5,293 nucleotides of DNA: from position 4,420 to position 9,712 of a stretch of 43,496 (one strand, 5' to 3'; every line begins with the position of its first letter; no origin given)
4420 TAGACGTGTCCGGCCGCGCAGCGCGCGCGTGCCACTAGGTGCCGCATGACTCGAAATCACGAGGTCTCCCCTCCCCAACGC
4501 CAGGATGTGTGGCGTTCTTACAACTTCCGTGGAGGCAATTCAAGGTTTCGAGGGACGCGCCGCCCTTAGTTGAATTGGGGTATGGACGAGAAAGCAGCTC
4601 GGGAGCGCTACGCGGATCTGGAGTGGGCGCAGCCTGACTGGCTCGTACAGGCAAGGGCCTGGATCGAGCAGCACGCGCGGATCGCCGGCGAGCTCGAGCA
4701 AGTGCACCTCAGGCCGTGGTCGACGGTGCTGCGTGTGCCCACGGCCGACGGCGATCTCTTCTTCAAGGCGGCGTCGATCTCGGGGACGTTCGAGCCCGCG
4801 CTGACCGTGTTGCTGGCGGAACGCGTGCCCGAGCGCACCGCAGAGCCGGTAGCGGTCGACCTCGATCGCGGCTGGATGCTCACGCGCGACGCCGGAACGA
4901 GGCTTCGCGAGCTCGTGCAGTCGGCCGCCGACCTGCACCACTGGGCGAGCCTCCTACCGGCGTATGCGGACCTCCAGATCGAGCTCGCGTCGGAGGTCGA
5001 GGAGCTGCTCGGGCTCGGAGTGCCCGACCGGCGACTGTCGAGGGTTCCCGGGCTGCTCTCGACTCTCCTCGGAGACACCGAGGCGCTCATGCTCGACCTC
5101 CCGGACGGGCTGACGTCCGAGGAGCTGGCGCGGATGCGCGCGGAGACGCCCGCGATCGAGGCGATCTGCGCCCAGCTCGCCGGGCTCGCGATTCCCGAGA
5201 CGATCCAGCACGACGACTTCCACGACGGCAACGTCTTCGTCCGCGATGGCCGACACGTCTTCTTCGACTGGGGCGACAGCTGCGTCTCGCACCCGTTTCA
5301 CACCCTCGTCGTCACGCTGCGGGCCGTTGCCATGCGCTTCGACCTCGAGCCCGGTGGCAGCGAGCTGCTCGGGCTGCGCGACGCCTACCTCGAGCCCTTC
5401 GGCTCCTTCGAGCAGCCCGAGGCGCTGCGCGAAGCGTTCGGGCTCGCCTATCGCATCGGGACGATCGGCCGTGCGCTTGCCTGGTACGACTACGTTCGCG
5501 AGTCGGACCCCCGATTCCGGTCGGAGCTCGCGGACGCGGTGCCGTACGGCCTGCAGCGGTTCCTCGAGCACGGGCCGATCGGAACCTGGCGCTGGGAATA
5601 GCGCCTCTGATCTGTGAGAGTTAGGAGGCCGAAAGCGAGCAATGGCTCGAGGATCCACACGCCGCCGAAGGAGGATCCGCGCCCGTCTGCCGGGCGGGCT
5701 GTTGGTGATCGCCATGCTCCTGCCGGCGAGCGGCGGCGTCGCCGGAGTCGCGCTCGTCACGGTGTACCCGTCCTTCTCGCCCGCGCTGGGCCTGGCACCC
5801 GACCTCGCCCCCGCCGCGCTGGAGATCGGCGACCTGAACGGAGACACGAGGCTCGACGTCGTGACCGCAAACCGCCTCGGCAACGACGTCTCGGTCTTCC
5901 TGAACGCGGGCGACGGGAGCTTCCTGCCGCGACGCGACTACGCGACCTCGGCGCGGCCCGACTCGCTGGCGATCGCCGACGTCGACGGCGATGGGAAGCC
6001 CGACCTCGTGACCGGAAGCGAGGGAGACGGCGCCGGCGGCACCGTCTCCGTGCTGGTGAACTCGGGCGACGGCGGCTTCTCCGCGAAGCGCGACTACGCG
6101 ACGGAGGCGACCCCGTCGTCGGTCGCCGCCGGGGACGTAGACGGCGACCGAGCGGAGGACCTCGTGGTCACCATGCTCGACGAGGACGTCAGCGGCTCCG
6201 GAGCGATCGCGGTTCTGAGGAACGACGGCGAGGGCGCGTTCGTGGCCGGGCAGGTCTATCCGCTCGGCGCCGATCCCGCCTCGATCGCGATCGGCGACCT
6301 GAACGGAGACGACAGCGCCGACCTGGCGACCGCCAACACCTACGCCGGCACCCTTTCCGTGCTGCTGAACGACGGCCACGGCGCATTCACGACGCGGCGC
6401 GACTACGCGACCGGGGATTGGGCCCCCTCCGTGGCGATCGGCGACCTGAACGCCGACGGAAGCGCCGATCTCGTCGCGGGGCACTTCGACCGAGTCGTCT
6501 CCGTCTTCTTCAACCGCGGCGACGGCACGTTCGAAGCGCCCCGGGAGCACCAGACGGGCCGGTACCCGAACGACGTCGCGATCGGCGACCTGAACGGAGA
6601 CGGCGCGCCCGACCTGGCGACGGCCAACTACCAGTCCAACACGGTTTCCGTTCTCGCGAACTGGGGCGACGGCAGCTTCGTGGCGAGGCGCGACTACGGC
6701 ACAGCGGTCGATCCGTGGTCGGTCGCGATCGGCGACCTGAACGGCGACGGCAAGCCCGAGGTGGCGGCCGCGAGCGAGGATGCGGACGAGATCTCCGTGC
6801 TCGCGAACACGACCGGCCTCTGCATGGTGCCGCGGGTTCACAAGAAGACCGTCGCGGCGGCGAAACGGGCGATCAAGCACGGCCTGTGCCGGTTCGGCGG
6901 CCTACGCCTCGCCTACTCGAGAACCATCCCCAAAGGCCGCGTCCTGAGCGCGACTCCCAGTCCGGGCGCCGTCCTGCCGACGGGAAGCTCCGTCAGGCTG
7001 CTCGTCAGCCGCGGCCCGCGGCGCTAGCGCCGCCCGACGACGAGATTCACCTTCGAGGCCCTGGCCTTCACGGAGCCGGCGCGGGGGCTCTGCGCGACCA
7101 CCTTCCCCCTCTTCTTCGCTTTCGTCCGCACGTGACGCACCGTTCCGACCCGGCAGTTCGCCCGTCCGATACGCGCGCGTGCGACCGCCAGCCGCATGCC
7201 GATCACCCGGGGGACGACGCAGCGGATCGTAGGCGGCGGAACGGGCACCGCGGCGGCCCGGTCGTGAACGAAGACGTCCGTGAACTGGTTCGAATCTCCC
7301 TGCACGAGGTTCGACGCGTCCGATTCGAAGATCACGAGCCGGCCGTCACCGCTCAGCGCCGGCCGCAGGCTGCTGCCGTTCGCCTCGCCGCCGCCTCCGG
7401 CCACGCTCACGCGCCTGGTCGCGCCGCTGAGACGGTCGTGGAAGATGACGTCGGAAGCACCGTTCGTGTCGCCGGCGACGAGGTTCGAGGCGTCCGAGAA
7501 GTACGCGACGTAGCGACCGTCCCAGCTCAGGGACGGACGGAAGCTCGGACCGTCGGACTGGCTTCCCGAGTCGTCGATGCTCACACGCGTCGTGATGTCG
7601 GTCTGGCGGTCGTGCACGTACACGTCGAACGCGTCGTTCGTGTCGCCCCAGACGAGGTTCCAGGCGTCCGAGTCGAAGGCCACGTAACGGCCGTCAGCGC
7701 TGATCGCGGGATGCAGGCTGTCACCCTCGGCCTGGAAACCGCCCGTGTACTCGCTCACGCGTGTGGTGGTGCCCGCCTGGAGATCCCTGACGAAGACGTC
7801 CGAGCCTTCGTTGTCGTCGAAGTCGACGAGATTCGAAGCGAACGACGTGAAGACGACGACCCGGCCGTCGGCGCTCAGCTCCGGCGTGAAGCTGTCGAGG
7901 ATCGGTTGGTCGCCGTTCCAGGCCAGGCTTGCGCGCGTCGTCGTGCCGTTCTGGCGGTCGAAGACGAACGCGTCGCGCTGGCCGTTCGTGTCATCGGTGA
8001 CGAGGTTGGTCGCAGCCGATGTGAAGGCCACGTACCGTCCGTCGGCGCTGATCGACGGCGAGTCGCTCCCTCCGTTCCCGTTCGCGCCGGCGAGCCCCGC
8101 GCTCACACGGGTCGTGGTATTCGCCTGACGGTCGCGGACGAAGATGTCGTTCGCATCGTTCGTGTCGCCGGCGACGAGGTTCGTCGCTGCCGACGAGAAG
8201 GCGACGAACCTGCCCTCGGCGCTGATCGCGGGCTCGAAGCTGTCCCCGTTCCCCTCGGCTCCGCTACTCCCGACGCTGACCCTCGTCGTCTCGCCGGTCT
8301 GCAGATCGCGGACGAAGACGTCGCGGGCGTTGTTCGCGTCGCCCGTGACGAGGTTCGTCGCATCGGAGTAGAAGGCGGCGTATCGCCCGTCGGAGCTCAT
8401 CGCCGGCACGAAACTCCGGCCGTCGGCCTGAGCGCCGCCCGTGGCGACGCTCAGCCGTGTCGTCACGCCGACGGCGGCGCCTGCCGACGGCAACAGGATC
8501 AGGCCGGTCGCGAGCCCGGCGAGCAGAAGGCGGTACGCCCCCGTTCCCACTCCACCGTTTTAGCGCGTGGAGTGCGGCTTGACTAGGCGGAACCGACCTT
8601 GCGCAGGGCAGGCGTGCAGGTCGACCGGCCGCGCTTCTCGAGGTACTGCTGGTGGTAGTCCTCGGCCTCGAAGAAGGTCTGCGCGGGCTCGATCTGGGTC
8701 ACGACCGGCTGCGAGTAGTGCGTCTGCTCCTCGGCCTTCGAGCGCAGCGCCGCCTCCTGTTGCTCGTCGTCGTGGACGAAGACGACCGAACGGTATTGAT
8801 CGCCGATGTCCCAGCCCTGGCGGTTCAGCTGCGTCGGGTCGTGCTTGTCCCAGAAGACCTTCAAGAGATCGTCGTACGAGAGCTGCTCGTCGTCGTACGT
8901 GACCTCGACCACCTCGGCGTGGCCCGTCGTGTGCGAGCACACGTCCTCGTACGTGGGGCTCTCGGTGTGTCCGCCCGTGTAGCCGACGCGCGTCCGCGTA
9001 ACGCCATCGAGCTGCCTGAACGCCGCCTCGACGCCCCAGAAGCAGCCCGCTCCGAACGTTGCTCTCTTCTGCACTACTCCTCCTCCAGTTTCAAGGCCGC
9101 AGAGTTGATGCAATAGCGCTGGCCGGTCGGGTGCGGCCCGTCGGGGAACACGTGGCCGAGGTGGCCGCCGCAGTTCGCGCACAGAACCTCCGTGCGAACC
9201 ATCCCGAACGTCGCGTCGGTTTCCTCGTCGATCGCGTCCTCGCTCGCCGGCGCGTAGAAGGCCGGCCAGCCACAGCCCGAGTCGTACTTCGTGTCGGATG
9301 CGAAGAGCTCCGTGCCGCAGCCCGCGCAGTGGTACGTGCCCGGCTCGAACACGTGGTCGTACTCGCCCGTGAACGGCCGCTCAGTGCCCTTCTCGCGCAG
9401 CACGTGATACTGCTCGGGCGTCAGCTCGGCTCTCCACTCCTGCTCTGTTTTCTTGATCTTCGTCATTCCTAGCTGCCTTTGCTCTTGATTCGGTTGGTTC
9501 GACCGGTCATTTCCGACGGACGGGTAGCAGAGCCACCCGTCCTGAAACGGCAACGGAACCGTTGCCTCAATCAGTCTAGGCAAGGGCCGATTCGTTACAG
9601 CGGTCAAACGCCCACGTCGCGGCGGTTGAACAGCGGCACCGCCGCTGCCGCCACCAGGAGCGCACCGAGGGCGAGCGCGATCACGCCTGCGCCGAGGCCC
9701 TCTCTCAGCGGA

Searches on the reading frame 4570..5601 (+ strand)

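Call 23: search_protein_families(library=pfam, proteins=[window:4570-5601:+], max_evalue=0.0001)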
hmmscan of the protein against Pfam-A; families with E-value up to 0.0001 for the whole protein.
window:4570-5601:+ (343 aa): 1 family
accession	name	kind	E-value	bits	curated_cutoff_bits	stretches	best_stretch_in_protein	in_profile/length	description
PF01636.29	APH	-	1.5e-11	45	23.2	1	81-277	73-231/239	Phosphotransferase enzyme family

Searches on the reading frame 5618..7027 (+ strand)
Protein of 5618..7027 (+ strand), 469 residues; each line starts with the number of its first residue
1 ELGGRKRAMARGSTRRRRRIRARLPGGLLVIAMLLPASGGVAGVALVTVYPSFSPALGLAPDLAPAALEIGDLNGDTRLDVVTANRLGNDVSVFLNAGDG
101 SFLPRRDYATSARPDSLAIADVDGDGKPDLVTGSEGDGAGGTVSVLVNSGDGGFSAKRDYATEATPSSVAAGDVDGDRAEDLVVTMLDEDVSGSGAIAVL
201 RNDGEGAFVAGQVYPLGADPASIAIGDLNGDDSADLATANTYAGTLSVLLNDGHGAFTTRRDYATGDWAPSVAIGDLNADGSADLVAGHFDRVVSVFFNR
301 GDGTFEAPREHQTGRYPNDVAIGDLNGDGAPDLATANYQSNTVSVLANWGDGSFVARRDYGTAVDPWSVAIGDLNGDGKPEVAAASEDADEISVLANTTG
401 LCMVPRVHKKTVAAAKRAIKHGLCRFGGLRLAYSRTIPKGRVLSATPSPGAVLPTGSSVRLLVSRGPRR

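Call 23: search_protein_families(library=pfam, proteins=[window:5618-7027:+], max_evalue=0.0001)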
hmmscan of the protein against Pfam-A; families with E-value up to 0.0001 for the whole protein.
window:5618-7027:+ (469 aa): 4 families
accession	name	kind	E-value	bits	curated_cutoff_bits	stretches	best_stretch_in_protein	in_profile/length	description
PF13517.12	FG-GAP_3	-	4.1e-57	191.1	26.9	6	324-383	1-60/61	FG-GAP-like repeat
PF01839.29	FG-GAP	-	5.8e-34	115.9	22.1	3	116-146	4-37/37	FG-GAP repeat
PF03793.24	PASTA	-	5.3e-08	33.2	23.2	1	404-464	3-63/64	PASTA domain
PF16743.10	PliI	-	3.9e-07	30.2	27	0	111-145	61-90/123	Periplasmic lysozyme inhibitor of I-type lysozyme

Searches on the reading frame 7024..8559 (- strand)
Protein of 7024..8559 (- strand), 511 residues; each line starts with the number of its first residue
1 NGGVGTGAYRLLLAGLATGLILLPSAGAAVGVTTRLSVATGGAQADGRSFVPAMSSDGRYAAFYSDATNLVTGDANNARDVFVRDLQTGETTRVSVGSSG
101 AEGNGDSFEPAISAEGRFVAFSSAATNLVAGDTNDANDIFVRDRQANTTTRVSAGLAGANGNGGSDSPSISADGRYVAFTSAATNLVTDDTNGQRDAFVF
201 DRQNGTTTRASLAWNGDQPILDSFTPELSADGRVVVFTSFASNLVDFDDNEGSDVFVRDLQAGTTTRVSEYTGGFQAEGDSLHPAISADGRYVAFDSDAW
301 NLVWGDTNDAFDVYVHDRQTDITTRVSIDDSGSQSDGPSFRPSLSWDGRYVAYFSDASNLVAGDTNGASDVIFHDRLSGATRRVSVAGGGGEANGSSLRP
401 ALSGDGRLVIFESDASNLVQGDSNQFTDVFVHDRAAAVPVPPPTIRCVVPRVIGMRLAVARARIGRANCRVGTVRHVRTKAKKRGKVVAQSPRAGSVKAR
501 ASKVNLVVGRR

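Call 23: search_protein_families(library=pfam, proteins=[window:7024-8559:-], max_evalue=0.0001)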
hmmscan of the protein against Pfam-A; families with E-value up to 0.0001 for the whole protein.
window:7024-8559:- (511 aa): 2 families
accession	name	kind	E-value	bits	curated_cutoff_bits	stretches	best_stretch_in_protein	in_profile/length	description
PF07676.18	PD40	-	1.9e-17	63.2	20.9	0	160-181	6-27/38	WD40-like Beta Propeller Repeat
PF03793.24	PASTA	-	1.4e-08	35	23.2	1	449-509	3-63/64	PASTA domain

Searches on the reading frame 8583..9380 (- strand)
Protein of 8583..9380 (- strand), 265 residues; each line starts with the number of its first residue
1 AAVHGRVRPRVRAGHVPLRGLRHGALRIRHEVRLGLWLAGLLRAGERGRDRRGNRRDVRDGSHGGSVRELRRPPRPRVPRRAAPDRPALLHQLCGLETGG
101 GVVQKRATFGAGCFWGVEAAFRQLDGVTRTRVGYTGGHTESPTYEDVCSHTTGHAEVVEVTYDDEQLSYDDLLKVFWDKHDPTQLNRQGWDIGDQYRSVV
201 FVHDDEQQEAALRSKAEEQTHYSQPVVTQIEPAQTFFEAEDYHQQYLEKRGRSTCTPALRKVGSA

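Call 23: search_protein_families(library=pfam, proteins=[window:8583-9380:-], max_evalue=0.0001)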
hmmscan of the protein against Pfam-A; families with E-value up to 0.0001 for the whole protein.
window:8583-9380:- (265 aa): 1 family
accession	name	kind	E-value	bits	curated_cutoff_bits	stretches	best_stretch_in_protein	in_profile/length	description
PF01625.27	PMSR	-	1.8e-64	217.1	23.7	1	107-255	2-152/153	Peptide methionine sulfoxide reductase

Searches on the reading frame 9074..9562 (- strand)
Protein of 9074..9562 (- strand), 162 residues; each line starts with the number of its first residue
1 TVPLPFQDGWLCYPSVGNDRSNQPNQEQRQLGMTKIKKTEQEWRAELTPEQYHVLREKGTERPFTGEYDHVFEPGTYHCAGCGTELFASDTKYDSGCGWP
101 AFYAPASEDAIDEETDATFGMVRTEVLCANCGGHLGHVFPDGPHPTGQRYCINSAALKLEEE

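Call 23: search_protein_families(library=pfam, proteins=[window:9074-9562:-], max_evalue=0.0001)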
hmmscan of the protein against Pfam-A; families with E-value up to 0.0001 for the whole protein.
window:9074-9562:- (162 aa): 1 family
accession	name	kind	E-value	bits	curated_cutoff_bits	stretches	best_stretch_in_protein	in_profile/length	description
PF01641.26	SelR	-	1.9e-53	179.8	24.9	1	47-160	1-115/116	SelR domain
